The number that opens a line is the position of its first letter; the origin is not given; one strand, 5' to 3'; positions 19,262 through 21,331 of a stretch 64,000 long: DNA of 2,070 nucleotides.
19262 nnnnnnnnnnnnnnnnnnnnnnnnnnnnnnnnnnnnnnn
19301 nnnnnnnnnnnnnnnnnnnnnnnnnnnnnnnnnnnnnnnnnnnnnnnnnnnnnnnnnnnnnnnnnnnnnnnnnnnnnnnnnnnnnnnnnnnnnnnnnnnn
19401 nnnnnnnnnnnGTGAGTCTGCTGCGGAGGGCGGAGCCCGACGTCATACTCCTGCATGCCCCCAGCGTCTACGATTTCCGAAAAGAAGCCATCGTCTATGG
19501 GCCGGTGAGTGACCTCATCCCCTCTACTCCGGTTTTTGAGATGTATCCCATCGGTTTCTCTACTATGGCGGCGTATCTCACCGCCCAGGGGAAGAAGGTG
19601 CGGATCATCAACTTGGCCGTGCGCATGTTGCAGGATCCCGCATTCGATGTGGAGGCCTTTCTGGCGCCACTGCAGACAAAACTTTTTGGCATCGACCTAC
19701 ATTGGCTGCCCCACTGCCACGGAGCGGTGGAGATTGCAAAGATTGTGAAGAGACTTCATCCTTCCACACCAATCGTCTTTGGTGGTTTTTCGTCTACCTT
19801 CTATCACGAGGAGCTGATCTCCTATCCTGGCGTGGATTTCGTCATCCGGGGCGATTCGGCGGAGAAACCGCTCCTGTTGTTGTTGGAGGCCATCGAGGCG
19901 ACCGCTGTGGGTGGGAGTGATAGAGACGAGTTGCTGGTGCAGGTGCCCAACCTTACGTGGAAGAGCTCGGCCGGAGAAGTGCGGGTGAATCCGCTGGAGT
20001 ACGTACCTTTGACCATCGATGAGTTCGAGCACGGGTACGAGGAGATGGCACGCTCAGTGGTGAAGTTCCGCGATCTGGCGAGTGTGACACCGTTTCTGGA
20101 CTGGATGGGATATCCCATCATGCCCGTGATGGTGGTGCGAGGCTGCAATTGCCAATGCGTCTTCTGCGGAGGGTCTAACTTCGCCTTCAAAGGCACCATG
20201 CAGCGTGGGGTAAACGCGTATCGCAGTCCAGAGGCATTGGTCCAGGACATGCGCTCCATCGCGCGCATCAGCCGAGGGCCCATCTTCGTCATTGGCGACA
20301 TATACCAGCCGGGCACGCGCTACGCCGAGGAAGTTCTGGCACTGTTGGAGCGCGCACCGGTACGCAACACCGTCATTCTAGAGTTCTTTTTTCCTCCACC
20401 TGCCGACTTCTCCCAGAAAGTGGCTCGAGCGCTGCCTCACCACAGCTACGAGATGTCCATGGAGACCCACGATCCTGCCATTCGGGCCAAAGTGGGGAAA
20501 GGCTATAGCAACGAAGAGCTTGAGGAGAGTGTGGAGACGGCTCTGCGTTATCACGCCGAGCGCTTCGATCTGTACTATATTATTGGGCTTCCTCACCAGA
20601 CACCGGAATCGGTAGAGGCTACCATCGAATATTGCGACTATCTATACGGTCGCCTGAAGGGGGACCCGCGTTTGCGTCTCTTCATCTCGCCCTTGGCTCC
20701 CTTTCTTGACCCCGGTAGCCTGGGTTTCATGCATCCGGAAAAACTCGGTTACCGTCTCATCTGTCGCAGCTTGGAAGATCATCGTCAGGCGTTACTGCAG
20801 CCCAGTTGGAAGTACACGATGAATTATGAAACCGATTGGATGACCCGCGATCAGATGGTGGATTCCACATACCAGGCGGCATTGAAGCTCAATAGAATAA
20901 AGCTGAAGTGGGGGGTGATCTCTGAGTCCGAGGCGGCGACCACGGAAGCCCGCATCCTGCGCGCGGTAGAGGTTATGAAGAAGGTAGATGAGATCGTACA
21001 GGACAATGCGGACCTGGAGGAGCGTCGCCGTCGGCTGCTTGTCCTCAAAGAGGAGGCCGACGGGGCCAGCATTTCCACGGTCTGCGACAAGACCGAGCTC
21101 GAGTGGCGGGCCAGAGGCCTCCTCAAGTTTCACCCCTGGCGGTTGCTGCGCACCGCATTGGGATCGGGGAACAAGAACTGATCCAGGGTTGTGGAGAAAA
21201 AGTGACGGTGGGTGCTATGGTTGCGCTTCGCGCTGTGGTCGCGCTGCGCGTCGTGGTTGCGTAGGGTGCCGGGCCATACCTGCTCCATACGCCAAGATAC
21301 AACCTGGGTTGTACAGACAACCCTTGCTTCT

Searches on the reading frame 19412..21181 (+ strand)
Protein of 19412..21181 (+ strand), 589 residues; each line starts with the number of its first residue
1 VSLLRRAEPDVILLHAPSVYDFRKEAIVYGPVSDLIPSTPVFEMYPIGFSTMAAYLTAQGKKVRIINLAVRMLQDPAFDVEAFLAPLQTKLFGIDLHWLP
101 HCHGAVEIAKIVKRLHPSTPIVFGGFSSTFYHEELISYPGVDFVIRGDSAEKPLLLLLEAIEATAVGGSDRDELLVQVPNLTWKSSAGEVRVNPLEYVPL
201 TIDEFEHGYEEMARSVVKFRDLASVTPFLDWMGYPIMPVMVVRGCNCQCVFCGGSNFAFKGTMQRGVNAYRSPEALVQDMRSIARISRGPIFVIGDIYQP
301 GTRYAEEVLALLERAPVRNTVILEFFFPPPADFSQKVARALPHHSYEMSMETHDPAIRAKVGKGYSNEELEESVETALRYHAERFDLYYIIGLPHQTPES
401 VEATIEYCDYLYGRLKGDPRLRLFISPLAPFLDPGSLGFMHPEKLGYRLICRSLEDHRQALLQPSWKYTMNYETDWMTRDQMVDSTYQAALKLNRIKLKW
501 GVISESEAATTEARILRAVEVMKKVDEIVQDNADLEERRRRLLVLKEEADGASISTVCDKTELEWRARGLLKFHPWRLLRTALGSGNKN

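Call 3: search_protein_families(library=pfam, proteins=[window:19412-21181:+], max_evalue=0.01)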
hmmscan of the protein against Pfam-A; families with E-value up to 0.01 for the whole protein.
window:19412-21181:+ (589 aa): 2 families
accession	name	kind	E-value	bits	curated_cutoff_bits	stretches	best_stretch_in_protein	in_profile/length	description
PF02310.24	B12-binding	-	2.5e-14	53.6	32.1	1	40-150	8-114/121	B12 binding domain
PF04055.27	Radical_SAM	-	1.1e-10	42.4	29.5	1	241-407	3-165/166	Radical SAM superfamily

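Call 4: search_protein_families(library=ncbifam, proteins=[window:19412-21181:+], max_evalue=0.01)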
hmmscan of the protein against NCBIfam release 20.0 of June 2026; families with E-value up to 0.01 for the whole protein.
window:19412-21181:+ (589 aa): 14 families
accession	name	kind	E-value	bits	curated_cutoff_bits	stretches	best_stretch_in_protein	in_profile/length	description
TIGR04190.1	B12_SAM_Ta0216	equivalog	1.5e-191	637.8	500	1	10-541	1-525/554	TIGR04190 family B12-binding domain/radical SAM domain protein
TIGR04367.1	HpnR_B12_rSAM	equivalog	2.9e-13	49.2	650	1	42-324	18-265/490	hopanoid C-3 methylase HpnR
TIGR04072.2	rSAM_ladder_B12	equivalog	2.6e-10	39.5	360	2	237-407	181-345/443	lipid biosynthesis B12-binding/radical SAM protein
TIGR04013.1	B12_SAM_MJ_1487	hypoth_equivalog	1.4e-08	34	251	1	107-261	58-176/382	TIGR04013 family B12-binding domain/radical SAM domain-containing protein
TIGR03471.1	HpnJ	equivalog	3.4e-07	29.5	577.6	1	104-409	83-363/472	hopanoid biosynthesis associated radical SAM protein HpnJ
NF050148.1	rSAM_ApyD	equivalog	4.5e-07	28.6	750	1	105-282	90-239/645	RiPP biosynthesis radical SAM protein ApyD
TIGR02026.1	BchE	equivalog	2.7e-06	26.5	481.35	1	100-288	74-239/497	magnesium-protoporphyrin IX monomethyl ester anaerobic oxidative cyclase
TIGR04385.1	B12_rSAM_cofa1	equivalog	3.3e-06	26.6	450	1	44-258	18-217/438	B12 lower ligand biosynthesis radical SAM protein BzaD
NF038361.1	rSAM_Sden_1168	equivalog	2.6e-05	23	575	1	108-260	160-306/560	Sden_1168 family B12-binding radical SAM P-methyltransferase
TIGR03960.1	rSAM_fuse_unch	hypoth_equivalog_domain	0.00029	19.5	462.3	1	351-409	364-422/605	TIGR03960 family B12-binding radical SAM protein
TIGR04479.1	bcpD_PhpK_rSAM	subfamily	0.00056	18.4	600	0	42-407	68-405/504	PhpK family radical SAM P-methyltransferase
NF040546.1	rSAM_CUAEP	equivalog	0.0041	15.9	500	0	46-164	13-121/468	CUAEP/CCAEP-tail radical SAM (seleno)protein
NF040542.1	rSAM_RCCLKC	equivalog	0.0058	15.8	450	0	92-252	52-196/423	arsinothricin biosynthesis radical SAM protein ArsL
TIGR03975.1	rSAM_ocin_1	subfamily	0.0095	14.5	281.85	0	105-254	144-283/606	RiPP maturation radical SAM C-methyltransferase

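Call 10: find_homologous_proteins(query=window:19412-21178:+)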
Query window:19412-21178:+ (589 aa): 5469 proteins with E <= 0.001 among 8000 candidates; the best 120 are listed.
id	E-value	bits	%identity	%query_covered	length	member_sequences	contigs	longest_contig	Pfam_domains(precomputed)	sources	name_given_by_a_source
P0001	0.0e+0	1337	98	100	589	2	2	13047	PF04055.28,PF02310.25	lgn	-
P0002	0.0e+0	1165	86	100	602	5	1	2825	PF04055.28,PF02310.25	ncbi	-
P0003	0.0e+0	1138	82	100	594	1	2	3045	PF04055.28,PF02310.25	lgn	-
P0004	0.0e+0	1131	83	100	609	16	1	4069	PF04055.28,PF02310.25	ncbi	-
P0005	0.0e+0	1047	76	100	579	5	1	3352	PF04055.28,PF02310.25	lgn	-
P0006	0.0e+0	1030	76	98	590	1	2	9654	PF04055.28,PF02310.25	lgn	-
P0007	0.0e+0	1017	75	99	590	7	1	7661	PF04055.28,PF02310.25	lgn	-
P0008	3.1e-295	998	73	99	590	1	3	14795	PF04055.28,PF02310.25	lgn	-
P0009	5.0e-263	892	67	98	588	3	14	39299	PF04055.28,PF02310.25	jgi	jgi:B12-binding domain/radical SAM domain protein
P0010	4.1e-244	830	61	99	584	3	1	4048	PF04055.28,PF02310.25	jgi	jgi:B12-binding domain/radical SAM domain protein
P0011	4.3e-238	810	59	99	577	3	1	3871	PF04055.28,PF02310.25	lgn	-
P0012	5.5e-235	799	60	99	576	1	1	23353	PF04055.28,PF02310.25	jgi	jgi:B12-binding domain/radical SAM domain protein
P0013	1.8e-230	785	59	99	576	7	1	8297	PF04055.28,PF02310.25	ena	-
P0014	6.2e-228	776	56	99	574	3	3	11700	PF04055.28,PF02310.25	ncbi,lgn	ncbi:MAG: TIGR04190 family B12-binding domain/radical SAM domain protein [Actinomycetota bacterium]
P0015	6.8e-221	753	55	99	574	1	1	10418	PF04055.28,PF02310.25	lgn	-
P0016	4.8e-209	714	55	95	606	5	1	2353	PF04055.28,PF02310.25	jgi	-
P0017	7.1e-208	710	53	99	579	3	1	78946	PF04055.28,PF02310.25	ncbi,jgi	jgi:B12-binding domain/radical SAM domain protein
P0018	1.8e-206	705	54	96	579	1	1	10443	PF04055.28,PF02310.25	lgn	-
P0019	6.4e-206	704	56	99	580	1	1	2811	PF04055.28,PF02310.25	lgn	-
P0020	6.2e-205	700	54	99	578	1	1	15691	PF04055.28,PF02310.25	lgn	-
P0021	1.2e-204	699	53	99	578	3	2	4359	PF04055.28,PF02310.25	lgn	-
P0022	7.3e-204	697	55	98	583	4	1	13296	PF04055.28,PF02310.25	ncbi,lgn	ncbi:MAG: TIGR04190 family B12-binding domain/radical SAM domain protein [Actinomycetota bacterium]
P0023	2.7e-203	695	54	94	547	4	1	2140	PF04055.28,PF02310.25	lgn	-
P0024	7.1e-203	693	53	99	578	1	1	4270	PF04055.28,PF02310.25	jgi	jgi:B12-binding domain/radical SAM domain protein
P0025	1.3e-202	693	53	99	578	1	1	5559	PF04055.28,PF02310.25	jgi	jgi:B12-binding domain/radical SAM domain protein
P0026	2.4e-202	692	54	97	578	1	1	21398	PF04055.28,PF02310.25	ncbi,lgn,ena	-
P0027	1.7e-201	689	53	99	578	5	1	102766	PF04055.28,PF26023.1,PF02310.25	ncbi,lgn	-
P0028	2.7e-201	688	53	99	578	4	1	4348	PF04055.28,PF02310.25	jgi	-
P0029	1.5e-200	686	53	99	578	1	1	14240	PF04055.28,PF02310.25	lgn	-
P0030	2.5e-200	685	53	99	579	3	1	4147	PF04055.28,PF02310.25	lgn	-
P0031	4.6e-200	684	52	99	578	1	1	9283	PF04055.28,PF02310.25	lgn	-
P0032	7.2e-199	680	53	96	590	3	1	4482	PF04055.28,PF02310.25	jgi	-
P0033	2.6e-196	672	52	99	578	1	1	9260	PF04055.28,PF02310.25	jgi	jgi:B12-binding domain/radical SAM domain protein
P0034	2.7e-196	672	53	95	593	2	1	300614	PF04055.28,PF02310.25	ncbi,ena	-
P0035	3.4e-196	671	53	96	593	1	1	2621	PF04055.28,PF02310.25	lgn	-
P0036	4.8e-196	671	53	98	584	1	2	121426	PF04055.28,PF02310.25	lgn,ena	-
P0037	6.3e-196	671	52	96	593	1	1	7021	PF04055.28,PF02310.25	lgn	-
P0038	7.9e-196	670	52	94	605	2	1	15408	PF04055.28,PF02310.25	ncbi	-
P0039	1.3e-195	669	53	94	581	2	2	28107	PF04055.28,PF02310.25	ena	-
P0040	1.8e-195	669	54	94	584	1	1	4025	PF04055.28,PF02310.25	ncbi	ncbi:MAG: TIGR04190 family B12-binding domain/radical SAM domain protein [Anaerolineae bacterium]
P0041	2.3e-195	669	53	91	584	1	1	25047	PF04055.28,PF02310.25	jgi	jgi:B12-binding domain/radical SAM domain protein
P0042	6.1e-195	667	52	98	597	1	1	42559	PF04055.28,PF02310.25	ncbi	-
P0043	6.5e-195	667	53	94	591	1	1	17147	PF04055.28,PF02310.25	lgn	-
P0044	7.8e-195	667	52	99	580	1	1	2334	PF04055.28,PF02310.25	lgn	-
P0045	8.3e-195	667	53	96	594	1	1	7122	PF04055.28,PF02310.25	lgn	-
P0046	1.1e-194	666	54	96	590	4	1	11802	PF04055.28,PF02310.25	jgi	jgi:B12-binding domain/radical SAM domain protein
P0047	1.4e-194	666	53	96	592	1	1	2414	PF04055.28,PF02310.25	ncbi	-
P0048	1.4e-194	666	53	99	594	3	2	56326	PF04055.28,PF02310.25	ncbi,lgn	-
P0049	2.4e-194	665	52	98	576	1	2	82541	PF04055.28,PF02310.25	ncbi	ncbi:MAG: TIGR04190 family B12-binding domain/radical SAM domain protein [Candidatus Hydrothermarcha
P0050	3.6e-194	665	53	96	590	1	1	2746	PF04055.28,PF02310.25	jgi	-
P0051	4.6e-194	664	53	96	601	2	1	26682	PF04055.28,PF02310.25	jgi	-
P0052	6.7e-194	664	52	97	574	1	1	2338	PF04055.28,PF02310.25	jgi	-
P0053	8.4e-194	664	52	96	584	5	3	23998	PF04055.28,PF02310.25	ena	-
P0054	1.5e-193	663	53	96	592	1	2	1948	PF04055.28,PF02310.25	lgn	-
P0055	1.6e-193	663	52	98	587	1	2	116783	PF04055.28,PF02310.25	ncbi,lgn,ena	-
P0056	1.8e-193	662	53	97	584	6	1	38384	PF04055.28,PF02310.25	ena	-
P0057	3.3e-193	662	52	98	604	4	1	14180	PF04055.28,PF02310.25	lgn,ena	-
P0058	3.3e-193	662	53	96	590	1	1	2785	PF04055.28,PF02310.25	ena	-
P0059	3.4e-193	661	52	95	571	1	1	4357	PF04055.28,PF02310.25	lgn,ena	-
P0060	3.6e-193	661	54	96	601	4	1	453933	PF04055.28,PF02310.25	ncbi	-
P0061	4.2e-193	661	53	96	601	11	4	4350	PF04055.28,PF02310.25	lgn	-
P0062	8.2e-193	660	51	98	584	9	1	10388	PF04055.28,PF02310.25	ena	-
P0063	1.0e-192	660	53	95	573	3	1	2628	PF04055.28,PF02310.25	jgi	-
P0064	1.1e-192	660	52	96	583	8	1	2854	PF04055.28,PF02310.25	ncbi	-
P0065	1.1e-192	660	53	96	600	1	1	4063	PF04055.28,PF02310.25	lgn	-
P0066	1.2e-192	660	52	95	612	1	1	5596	PF04055.28,PF02310.25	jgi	jgi:B12-binding domain/radical SAM domain protein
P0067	1.6e-192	659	52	95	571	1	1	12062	PF04055.28,PF02310.25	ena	-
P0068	1.6e-192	659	53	96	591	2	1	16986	PF04055.28,PF02310.25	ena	-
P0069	1.8e-192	659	52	95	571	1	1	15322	PF04055.28,PF02310.25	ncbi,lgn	-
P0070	1.9e-192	659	53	95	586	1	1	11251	PF04055.28,PF02310.25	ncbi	-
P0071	2.0e-192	659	53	96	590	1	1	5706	PF04055.28,PF02310.25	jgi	jgi:B12-binding domain/radical SAM domain protein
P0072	2.3e-192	659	53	95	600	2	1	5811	PF04055.28,PF02310.25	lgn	-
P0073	2.4e-192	659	53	96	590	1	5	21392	PF04055.28,PF02310.25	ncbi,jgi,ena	ncbi:MAG TPA: TIGR04190 family B12-binding domain/radical SAM domain protein [Anaerolineaceae bacter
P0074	2.7e-192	659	53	96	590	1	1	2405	PF04055.28,PF02310.25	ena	-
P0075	3.4e-192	658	52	98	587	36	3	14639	PF04055.28,PF02310.25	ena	-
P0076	3.6e-192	658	52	96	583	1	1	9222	PF04055.28,PF02310.25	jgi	jgi:B12-binding domain/radical SAM domain protein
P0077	4.5e-192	658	53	95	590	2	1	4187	PF04055.28,PF02310.25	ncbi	-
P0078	4.8e-192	658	51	98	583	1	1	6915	PF04055.28,PF02310.25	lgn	-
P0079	5.0e-192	658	52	95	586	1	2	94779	PF04055.28,PF02310.25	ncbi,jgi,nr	ncbi:MAG: TIGR04190 family B12-binding domain/radical SAM domain protein [Actinobacteria bacterium]|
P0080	6.3e-192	657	53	96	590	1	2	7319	PF04055.28,PF02310.25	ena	-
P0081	7.0e-192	657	52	96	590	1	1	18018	PF04055.28,PF02310.25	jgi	jgi:B12-binding domain/radical SAM domain protein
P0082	1.1e-191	656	53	96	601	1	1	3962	PF04055.28,PF02310.25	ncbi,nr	ncbi:MAG: TIGR04190 family B12-binding domain/radical SAM domain protein [Thermanaerothrix sp.]|nr:T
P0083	1.3e-191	656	52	95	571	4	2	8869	PF04055.28,PF02310.25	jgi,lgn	jgi:B12-binding domain/radical SAM domain protein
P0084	1.4e-191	656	51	98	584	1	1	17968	PF04055.28,PF02310.25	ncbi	-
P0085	1.4e-191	656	52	95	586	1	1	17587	PF04055.28,PF02310.25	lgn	-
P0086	1.8e-191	656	53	94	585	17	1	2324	PF04055.28,PF02310.25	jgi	-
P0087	1.8e-191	656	53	95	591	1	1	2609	PF04055.28,PF02310.25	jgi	-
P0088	1.9e-191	656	53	94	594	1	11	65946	PF04055.28,PF02310.25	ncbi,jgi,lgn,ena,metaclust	jgi:B12-binding domain/radical SAM domain protein|metaclust:\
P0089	2.1e-191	656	53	95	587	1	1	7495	PF04055.28,PF02310.25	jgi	-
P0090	2.5e-191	655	52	96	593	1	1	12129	PF04055.28,PF02310.25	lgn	-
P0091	3.8e-191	655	52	95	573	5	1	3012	PF04055.28,PF02310.25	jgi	-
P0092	3.9e-191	655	52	96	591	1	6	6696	PF04055.28,PF02310.25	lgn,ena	-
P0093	4.0e-191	655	52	96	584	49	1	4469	PF04055.28,PF02310.25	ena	-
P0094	4.1e-191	655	51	98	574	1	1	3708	PF04055.28,PF02310.25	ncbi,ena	-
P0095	4.2e-191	655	53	95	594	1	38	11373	PF04055.28,PF02310.25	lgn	-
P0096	4.3e-191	655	52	96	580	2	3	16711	PF04055.28,PF02310.25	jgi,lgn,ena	-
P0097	5.1e-191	654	52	95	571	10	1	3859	PF04055.28,PF02310.25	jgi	jgi:B12-binding domain/radical SAM domain protein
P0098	5.4e-191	654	52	96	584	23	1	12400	PF04055.28,PF02310.25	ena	-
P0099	5.4e-191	654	52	98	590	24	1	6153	PF04055.28,PF02310.25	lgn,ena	-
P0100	5.5e-191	654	51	97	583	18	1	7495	PF04055.28,PF02310.25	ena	-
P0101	5.7e-191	654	53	96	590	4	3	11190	PF04055.28,PF02310.25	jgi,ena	-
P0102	5.7e-191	654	51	98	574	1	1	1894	PF04055.28,PF02310.25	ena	-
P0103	6.1e-191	654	53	95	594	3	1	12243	PF04055.28,PF02310.25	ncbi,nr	ncbi:MAG TPA: TIGR04190 family B12-binding domain/radical SAM domain protein [Anaerolineaceae bacter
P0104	6.5e-191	654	52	96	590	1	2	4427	PF04055.28,PF02310.25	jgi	jgi:B12-binding domain/radical SAM domain protein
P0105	7.3e-191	654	53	94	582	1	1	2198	PF04055.28,PF02310.25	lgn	-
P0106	8.1e-191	654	51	96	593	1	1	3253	PF04055.28,PF02310.25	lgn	-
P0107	8.4e-191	654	52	95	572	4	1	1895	PF04055.28,PF02310.25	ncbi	-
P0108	8.6e-191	654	52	96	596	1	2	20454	PF04055.28,PF02310.25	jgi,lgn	jgi:B12-binding domain/radical SAM domain protein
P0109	9.1e-191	653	52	95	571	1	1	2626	PF04055.28,PF02310.25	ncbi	-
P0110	1.0e-190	653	52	96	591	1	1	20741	PF04055.28,PF02310.25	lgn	-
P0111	1.3e-190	653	52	95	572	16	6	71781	PF04055.28,PF02310.25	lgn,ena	-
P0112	1.4e-190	653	51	98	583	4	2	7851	PF04055.28,PF02310.25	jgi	jgi:B12-binding domain/radical SAM domain protein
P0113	1.4e-190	653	52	97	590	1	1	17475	PF04055.28,PF02310.25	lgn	-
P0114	1.4e-190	653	52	96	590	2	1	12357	PF04055.28,PF02310.25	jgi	-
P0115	1.4e-190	653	51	95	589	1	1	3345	PF04055.28,PF02310.25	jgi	jgi:B12-binding domain/radical SAM domain protein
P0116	1.5e-190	653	53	95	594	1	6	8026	PF04055.28,PF02310.25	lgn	-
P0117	1.5e-190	653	53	96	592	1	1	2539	PF04055.28,PF02310.25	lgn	-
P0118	1.6e-190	653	53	96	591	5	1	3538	PF04055.28,PF02310.25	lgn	-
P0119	1.6e-190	653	53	94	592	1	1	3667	PF04055.28,PF02310.25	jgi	-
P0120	1.7e-190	653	53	96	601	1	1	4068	PF04055.28,PF02310.25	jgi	jgi:B12-binding domain/radical SAM domain protein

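Call 12: find_related_loci(query=A1, collection=genome_contigs, flank=8000)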
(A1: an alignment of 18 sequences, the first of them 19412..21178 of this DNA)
Query A1 (589 aa) in genome_contigs; peptide patterns used: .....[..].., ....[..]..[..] (x = any residue, [..] = any of these).
600 stretches matched a pattern (row limit reached: there are more); 592 encode a relative of the query (tblastn E <= 1e-3); the best 80 are kept; 80 distinct loci.
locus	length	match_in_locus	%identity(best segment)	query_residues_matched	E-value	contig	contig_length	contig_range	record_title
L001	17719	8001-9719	52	7-587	0e+0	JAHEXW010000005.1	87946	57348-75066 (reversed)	MAG: Actinomycetes bacterium isolate nzgw113 NODE_335_length_87947_cov_5.379113, whole genome shotgun sequence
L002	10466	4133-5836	54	7-584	0e+0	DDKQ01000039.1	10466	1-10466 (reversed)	MAG TPA_asm: Candidatus Subteraquimicrobium carltonvillense isolate UBA2594 UBA2594_contig_359, whole genome shotgun seq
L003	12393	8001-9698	53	9-570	0e+0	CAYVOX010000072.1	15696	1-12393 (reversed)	MAG TPA_asm: uncultured Anaerolineaceae bacterium isolate binchicken_co22_236 genome assembly, contig: NODE_3937_length_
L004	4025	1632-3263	54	10-564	0e+0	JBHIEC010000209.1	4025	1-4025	MAG: Anaerolineae bacterium isolate b3.sp2_bin.41 NODE_11013_length_4025_cov_8.265743, whole genome shotgun sequence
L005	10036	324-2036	52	8-583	0e+0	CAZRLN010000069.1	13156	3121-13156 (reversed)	MAG TPA_asm: uncultured Veillonellaceae bacterium isolate SRP216815_co1_133 genome assembly, contig: NODE_6040_length_13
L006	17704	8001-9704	52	7-570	0e+0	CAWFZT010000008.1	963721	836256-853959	MAG: uncultured Chloroflexia bacterium isolate MFD04408.bin.2.73 genome assembly, contig: contig_45732, whole genome sho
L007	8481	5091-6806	52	10-585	0e+0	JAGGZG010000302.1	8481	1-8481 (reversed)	MAG: Anaerolineae bacterium isolate AUK198 PB_MBMC_152_c_000000000042, whole genome shotgun sequence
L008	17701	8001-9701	51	7-569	0e+0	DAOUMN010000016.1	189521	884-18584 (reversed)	MAG TPA_asm: Bellilinea sp. isolate W58_124 k99_252880, whole genome shotgun sequence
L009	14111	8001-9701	52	7-569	0e+0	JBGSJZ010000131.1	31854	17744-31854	MAG: Anaerolineaceae bacterium isolate JTS-AC169 k141_3385160, whole genome shotgun sequence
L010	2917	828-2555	50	8-589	0e+0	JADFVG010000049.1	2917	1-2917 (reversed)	MAG: Chloroflexota bacterium isolate C2.bin.45 k83_564124, whole genome shotgun sequence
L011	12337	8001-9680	50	9-580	0e+0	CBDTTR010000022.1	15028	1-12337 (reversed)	MAG TPA_asm: uncultured bacterium isolate SRR7614714_binner13_Refined_37 genome assembly, contig: ERZ23877832.1540, whol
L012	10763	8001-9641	51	7-565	0e+0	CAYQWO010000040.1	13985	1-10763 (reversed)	MAG TPA_asm: uncultured Syntrophaceae bacterium isolate SRP231805_co1_105 genome assembly, contig: NODE_3007_length_1398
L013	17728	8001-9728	50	8-589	0e+0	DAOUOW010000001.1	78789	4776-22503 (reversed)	MAG TPA_asm: Chloroflexota bacterium isolate CSMAG_84 CSMAG_84_k119_21530_length_78789_cov_23.9942, whole genome shotgun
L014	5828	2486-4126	50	7-565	0e+0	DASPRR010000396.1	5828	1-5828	MAG TPA_asm: Thermodesulfobacteriota bacterium isolate SMAG_U12230 k141_2343847, whole genome shotgun sequence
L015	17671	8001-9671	51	8-570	0e+0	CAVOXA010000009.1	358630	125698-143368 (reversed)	MAG: uncultured Chloroflexia bacterium isolate MFD09964.bin.2.208 genome assembly, contig: contig_38738, whole genome sh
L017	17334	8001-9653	51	10-567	0e+0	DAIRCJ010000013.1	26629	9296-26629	MAG TPA_asm: Candidatus Geothermocultoraceae bacterium isolate CTOTU1355 NODE_163_length_26629_cov_4.756002, whole genom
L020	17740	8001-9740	48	10-588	0e+0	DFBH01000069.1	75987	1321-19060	MAG TPA_asm: Candidatus Oleimmundimicrobium americanum isolate UBA3085 UBA3085_contig_16088, whole genome shotgun sequen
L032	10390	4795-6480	51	7-574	0e+0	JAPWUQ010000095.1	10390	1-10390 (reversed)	MAG: Anaerolineae bacterium isolate RSWS7 scaffold_1349_c1, whole genome shotgun sequence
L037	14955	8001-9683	49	7-579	0e+0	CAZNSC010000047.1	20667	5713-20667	MAG TPA_asm: uncultured Dehalococcoidales bacterium isolate binchicken_co294_13 genome assembly, contig: NODE_2905_lengt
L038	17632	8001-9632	50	10-564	0e+0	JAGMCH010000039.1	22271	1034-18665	MAG: Dehalococcoidales bacterium isolate RS_16_7 ZL425.bin.7.fa_39, whole genome shotgun sequence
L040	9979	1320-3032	48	7-588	0e+0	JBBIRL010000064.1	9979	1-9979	MAG: Dehalococcoidia bacterium isolate CYF170214_bin_349 NODE_7474_length_9979_cov_4.131298, whole genome shotgun sequen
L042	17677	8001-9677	49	9-579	0e+0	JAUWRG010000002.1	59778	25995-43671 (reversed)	MAG: Dehalococcoidia bacterium isolate CSMAG_2522 CSMAG_2522_k141_622309_length_59778_cov_16.9941, whole genome shotgun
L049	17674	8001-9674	50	10-564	0e+0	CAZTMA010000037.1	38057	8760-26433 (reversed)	MAG TPA_asm: uncultured Anaerolineales bacterium isolate SRP239243_co1_342 genome assembly, contig: NODE_1390_length_380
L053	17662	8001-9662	50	9-573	0e+0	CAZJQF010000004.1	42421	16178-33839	MAG TPA_asm: uncultured Dehalococcoidales bacterium isolate SRP192927_co3_85 genome assembly, contig: NODE_1579_length_4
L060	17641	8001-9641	48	8-565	0e+0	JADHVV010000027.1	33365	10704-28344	MAG: candidate division KSB1 bacterium isolate BS750m-G10 BS-750m-C1473, whole genome shotgun sequence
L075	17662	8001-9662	48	10-577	2e-180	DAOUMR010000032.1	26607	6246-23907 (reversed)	MAG TPA_asm: Dehalococcoidales bacterium isolate W73_240 k137_22244, whole genome shotgun sequence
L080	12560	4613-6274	50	8-566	2e-180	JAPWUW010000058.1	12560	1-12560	MAG: Anaerolineae bacterium isolate RSWS13 scaffold_969_c1, whole genome shotgun sequence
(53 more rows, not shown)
